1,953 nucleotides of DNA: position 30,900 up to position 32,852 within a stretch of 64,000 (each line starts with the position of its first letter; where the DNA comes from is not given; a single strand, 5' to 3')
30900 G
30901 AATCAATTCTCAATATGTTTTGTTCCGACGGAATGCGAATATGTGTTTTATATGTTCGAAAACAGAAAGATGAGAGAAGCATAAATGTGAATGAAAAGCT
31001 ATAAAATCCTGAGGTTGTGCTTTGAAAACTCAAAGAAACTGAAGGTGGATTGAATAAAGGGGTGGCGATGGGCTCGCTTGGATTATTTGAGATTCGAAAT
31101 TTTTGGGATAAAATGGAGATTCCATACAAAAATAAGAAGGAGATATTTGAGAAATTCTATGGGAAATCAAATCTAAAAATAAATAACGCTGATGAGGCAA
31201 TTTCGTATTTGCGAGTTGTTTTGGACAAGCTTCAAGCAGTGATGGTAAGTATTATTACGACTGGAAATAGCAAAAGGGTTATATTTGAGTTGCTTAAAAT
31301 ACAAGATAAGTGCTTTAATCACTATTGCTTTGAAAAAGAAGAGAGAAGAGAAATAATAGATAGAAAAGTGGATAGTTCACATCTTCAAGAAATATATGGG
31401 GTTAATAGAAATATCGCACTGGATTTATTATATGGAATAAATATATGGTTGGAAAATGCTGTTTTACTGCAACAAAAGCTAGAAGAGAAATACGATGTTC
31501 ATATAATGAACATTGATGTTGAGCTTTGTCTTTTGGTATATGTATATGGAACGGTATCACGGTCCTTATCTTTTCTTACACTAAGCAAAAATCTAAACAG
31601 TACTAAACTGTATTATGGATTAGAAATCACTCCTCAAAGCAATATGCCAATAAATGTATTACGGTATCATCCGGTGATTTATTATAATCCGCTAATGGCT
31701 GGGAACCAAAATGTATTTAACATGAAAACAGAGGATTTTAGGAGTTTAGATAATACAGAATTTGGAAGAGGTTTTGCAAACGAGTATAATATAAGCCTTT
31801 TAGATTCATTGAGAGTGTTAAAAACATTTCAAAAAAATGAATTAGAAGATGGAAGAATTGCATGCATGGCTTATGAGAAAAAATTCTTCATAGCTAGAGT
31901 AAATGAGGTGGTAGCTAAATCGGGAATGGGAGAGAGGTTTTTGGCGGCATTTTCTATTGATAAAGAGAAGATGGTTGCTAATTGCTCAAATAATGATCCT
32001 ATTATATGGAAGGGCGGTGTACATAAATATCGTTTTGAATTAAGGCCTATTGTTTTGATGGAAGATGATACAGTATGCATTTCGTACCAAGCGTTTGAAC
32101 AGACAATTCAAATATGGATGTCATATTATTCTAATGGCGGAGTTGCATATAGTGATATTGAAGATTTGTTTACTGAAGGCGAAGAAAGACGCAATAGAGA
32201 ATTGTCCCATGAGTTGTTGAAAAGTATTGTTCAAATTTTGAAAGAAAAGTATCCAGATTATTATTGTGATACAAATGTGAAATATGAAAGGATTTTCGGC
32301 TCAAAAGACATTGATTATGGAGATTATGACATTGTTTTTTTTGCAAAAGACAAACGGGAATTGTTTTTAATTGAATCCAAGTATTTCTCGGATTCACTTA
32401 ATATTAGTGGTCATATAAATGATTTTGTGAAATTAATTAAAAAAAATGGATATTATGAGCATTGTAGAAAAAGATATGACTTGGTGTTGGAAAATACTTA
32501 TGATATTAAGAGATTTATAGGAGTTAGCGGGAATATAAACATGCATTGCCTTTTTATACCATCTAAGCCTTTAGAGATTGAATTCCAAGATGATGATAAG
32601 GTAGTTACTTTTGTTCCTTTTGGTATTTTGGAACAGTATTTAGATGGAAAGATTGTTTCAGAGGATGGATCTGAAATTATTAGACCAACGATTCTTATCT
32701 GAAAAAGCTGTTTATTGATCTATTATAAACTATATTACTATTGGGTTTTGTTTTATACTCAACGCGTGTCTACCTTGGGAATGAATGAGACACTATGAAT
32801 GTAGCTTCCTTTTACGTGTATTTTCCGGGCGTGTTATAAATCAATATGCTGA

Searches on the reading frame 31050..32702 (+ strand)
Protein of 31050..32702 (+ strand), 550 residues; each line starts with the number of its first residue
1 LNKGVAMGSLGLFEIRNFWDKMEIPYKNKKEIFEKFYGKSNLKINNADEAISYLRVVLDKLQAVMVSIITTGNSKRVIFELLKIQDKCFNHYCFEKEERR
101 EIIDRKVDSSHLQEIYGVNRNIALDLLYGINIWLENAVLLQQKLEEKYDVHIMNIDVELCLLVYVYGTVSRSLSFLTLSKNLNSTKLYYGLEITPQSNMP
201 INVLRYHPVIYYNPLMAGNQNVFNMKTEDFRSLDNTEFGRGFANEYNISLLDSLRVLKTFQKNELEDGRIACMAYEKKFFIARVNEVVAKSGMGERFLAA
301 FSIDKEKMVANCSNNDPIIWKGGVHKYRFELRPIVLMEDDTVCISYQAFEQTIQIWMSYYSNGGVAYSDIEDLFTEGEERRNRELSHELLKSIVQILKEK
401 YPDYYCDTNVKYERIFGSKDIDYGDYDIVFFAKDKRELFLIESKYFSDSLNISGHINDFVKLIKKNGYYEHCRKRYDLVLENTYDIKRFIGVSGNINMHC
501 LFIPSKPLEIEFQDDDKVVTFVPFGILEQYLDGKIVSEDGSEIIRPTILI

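Call 6: search_protein_families(library=pfam, proteins=[window:31050-32702:+], max_evalue=0.01)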
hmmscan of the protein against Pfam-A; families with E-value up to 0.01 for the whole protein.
window:31050-32702:+ (550 aa): 0 families

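Call 7: search_protein_families(library=padloc, proteins=[window:31050-32702:+], max_evalue=0.01)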
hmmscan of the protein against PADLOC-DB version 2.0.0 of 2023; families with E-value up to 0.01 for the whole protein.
window:31050-32702:+ (550 aa): 1 family
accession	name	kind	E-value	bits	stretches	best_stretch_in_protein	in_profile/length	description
PDLC04799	PDC-S02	-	0.0008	16.6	1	421-499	218-297/308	-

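Call 8: search_protein_families(library=ncbifam, proteins=[window:31050-32702:+], max_evalue=0.1)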
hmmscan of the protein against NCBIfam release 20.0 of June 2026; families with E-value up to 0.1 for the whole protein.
window:31050-32702:+ (550 aa): 1 family
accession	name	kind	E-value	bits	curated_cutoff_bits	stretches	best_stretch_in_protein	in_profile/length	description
NF042954.1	Upx_antiphage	equivalog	0.0059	13.8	1900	1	295-501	996-1212/1240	anti-phage protein Upx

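Call 9: search_protein_families(library=phrogs, proteins=[window:31050-32702:+], max_evalue=0.1)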
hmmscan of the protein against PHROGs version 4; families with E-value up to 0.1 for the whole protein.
window:31050-32702:+ (550 aa): 0 families

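Call 69: find_homologous_proteins(query=window:31050-32702:+)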
Query window:31050-32702:+ (550 aa): 226 proteins with E <= 0.001 among 8000 candidates; the best 120 are listed.
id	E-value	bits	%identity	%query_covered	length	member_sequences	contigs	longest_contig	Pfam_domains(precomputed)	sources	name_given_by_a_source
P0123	0.0e+0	1230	100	99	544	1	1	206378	-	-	-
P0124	4.6e-254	862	69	98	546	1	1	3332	-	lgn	-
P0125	3.7e-244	830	66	98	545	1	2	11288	-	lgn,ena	-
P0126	2.5e-241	820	65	98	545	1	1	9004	-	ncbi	-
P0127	1.5e-240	818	65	98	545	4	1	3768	-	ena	-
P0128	1.3e-239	815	63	98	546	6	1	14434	-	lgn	-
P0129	8.9e-238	809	63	98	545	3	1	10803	-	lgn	-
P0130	2.7e-173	596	50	98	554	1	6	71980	-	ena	-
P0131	4.9e-156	539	47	99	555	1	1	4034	-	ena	-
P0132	2.0e-152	527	45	98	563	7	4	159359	-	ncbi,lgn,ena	-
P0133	3.3e-151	523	44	99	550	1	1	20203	-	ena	-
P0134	5.1e-151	522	46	99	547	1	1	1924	-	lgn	-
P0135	3.1e-150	520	43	98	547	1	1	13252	-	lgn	-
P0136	4.4e-149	516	44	97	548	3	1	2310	-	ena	-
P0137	7.6e-148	512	44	97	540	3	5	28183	-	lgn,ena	-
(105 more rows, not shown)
